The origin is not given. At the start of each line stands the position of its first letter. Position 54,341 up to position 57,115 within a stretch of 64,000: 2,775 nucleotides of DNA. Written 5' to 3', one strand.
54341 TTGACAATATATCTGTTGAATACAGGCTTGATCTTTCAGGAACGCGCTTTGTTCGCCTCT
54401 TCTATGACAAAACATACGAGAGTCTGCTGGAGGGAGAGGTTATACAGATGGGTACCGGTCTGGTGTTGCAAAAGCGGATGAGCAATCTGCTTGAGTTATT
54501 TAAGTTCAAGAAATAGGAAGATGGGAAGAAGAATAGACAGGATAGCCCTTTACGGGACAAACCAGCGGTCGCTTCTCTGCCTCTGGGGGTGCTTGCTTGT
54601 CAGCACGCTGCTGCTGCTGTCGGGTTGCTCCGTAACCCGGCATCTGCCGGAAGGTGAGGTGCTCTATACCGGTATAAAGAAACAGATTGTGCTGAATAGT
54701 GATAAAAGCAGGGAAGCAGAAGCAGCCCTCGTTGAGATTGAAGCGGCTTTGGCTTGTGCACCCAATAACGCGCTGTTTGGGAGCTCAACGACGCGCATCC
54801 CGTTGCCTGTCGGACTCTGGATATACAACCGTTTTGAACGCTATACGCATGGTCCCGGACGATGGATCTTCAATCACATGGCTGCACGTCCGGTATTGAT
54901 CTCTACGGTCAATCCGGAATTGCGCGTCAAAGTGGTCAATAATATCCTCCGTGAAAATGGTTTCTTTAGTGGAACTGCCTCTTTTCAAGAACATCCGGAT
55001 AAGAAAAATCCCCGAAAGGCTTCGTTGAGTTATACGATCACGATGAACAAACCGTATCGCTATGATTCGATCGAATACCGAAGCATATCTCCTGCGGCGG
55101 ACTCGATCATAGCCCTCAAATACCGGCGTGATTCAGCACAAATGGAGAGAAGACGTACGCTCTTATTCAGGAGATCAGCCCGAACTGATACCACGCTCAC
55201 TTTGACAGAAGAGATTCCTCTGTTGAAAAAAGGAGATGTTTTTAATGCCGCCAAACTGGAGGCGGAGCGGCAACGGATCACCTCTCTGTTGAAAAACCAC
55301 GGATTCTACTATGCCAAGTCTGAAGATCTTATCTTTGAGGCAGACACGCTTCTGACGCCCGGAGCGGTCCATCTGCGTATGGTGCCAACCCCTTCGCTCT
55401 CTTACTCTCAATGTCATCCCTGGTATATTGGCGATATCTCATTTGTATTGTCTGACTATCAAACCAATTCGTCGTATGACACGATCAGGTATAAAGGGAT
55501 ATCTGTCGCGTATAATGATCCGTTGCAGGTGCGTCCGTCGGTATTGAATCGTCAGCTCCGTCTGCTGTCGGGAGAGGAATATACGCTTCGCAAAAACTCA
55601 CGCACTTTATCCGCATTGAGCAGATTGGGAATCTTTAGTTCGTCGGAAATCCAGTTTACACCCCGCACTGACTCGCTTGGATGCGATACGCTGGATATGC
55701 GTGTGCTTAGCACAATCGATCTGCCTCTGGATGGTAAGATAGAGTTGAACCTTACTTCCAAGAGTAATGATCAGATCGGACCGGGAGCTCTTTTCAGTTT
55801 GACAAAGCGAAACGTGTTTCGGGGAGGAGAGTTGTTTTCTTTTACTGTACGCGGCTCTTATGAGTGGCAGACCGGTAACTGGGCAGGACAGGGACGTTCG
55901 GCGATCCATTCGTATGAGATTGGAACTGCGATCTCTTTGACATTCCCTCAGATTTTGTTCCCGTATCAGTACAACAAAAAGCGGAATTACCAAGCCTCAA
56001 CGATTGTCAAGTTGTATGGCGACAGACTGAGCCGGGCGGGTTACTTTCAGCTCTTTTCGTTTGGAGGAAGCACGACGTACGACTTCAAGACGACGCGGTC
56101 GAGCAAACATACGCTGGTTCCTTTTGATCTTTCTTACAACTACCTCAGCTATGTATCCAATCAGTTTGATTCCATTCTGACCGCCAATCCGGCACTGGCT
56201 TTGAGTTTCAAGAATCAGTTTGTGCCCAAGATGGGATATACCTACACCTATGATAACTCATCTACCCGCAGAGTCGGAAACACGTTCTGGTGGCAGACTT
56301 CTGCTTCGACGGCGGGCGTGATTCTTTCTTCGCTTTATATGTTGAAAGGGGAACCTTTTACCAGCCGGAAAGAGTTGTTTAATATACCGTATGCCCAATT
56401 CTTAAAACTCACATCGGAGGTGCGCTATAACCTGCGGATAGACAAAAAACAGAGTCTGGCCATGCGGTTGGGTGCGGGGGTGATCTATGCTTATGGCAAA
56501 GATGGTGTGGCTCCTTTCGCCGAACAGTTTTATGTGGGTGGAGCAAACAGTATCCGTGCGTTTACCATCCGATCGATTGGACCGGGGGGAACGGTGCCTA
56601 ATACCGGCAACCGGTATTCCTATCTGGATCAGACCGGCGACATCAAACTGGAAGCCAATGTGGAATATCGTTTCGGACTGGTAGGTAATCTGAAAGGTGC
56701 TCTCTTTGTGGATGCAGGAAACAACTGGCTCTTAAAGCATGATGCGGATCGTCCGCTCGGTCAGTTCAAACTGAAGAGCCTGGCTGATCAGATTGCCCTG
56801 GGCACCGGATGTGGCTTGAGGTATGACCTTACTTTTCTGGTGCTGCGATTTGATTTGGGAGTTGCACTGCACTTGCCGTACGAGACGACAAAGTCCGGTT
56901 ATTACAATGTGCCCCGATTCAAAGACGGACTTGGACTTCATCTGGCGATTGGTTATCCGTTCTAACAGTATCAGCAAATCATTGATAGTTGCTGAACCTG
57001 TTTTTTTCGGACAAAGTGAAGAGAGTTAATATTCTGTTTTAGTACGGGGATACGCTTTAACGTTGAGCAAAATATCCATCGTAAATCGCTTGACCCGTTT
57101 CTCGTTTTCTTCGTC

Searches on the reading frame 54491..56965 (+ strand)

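Call 11: search_protein_families(library=pfam, proteins=[window:54491-56965:+], max_evalue=0.00001)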
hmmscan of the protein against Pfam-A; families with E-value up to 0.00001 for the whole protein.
window:54491-56965:+ (824 aa): 2 families
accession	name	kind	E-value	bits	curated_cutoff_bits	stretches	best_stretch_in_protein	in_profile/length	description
PF01103.29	Omp85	-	7.6e-25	88.5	24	1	520-794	58-307/325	Omp85 superfamily domain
PF07244.20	POTRA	-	2.3e-08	35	21.3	0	238-276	19-56/79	Surface antigen variable number repeat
